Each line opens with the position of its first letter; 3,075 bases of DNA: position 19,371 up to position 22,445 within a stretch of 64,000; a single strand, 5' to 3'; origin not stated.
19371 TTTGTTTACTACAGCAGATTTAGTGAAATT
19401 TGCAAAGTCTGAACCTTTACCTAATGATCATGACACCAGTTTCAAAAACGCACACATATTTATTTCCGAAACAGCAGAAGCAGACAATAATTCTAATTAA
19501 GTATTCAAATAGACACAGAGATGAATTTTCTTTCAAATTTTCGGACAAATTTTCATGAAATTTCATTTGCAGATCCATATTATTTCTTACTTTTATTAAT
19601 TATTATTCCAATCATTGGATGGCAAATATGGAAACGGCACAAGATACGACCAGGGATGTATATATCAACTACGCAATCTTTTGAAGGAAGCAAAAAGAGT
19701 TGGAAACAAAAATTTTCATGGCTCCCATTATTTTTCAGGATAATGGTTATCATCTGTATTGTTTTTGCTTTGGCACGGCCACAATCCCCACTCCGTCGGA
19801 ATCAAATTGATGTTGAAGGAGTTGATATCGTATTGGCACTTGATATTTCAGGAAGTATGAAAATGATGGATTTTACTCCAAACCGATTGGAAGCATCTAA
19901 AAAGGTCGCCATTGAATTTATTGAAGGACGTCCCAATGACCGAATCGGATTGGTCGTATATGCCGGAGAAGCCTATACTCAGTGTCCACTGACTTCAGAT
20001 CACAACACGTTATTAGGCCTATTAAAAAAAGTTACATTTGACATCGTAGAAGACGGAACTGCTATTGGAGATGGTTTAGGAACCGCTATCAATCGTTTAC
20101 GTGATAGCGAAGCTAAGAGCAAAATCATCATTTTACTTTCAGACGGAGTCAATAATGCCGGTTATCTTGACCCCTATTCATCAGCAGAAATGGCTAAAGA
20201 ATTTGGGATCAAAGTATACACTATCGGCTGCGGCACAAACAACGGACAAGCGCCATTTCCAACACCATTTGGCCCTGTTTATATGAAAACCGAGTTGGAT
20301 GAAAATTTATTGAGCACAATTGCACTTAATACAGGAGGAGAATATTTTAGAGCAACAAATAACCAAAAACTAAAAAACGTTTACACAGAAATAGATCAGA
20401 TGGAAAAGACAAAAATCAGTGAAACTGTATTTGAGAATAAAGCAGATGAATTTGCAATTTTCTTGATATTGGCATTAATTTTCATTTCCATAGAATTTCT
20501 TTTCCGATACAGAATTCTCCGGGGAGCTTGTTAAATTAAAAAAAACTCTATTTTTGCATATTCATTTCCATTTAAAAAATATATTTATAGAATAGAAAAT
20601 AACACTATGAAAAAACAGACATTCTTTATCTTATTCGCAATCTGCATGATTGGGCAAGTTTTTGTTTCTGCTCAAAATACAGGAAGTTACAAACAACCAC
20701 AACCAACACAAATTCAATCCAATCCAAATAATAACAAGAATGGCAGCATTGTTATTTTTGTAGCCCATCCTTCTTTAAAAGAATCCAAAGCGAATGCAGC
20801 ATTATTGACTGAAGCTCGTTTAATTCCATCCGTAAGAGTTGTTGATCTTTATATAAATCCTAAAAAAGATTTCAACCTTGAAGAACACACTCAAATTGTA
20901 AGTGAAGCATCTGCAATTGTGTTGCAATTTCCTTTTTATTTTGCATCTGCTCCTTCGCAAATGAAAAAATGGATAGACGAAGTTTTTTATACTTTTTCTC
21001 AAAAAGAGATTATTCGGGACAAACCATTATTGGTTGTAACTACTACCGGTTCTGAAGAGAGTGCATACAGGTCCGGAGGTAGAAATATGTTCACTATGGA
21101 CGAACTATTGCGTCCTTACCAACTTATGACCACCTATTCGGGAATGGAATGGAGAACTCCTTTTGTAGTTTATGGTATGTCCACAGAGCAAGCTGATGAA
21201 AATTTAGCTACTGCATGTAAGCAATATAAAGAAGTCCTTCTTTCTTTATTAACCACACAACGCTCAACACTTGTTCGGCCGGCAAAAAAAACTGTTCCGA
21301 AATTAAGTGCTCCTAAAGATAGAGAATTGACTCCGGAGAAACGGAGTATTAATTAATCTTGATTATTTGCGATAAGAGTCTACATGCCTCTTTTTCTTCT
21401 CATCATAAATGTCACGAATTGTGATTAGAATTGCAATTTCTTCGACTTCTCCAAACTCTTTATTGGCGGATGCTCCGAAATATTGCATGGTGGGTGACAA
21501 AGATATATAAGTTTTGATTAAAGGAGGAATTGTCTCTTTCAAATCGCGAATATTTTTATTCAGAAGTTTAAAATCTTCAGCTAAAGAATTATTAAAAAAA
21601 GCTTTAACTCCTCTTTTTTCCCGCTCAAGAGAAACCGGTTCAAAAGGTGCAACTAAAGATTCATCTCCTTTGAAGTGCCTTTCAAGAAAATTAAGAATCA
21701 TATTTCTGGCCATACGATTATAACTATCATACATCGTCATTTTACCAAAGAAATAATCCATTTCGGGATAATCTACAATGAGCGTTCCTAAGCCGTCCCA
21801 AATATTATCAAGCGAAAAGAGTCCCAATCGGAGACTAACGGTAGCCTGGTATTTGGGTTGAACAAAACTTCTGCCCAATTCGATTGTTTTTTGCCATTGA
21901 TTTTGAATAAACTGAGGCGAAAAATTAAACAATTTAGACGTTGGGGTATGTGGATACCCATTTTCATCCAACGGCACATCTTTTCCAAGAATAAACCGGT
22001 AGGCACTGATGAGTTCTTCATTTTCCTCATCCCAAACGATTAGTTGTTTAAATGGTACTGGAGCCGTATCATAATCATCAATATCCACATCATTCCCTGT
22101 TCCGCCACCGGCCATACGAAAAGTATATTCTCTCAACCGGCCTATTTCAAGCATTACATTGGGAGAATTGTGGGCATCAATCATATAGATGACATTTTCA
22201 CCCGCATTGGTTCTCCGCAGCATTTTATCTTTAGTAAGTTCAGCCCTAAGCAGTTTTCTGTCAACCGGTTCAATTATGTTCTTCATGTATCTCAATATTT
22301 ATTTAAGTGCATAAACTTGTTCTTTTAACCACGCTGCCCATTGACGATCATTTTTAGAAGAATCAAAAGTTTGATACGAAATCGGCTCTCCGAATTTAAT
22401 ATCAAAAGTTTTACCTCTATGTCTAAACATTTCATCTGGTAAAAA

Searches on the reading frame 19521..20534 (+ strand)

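Call 84: search_protein_families(library=pfam, proteins=[window:19521-20534:+], max_evalue=0.00001)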
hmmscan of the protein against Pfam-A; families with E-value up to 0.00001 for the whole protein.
window:19521-20534:+ (337 aa): 4 families
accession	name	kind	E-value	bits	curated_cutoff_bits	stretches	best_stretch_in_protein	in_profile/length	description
PF00092.34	VWA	-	5.3e-24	85.8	23.8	1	102-289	1-173/174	von Willebrand factor type A domain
PF13519.12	VWA_2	-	3.4e-20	73.1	27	1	103-209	1-106/107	von Willebrand factor type A domain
PF07584.16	BatA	-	1.5e-13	51.4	25.9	1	15-87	3-77/77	Aerotolerance regulator N-terminal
PF01882.25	DUF58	-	7.4e-07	29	23.4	1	85-215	20-150/216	Protein of unknown function DUF58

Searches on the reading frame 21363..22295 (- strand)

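Call 84: search_protein_families(library=pfam, proteins=[window:21363-22295:-], max_evalue=0.00001)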
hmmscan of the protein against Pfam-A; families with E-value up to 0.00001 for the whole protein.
window:21363-22295:- (310 aa): 1 family
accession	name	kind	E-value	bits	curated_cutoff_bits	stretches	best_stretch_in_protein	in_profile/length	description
PF13444.12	Acetyltransf_5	-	2.8e-12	47.6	22.4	1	54-155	1-97/102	Acetyltransferase (GNAT) domain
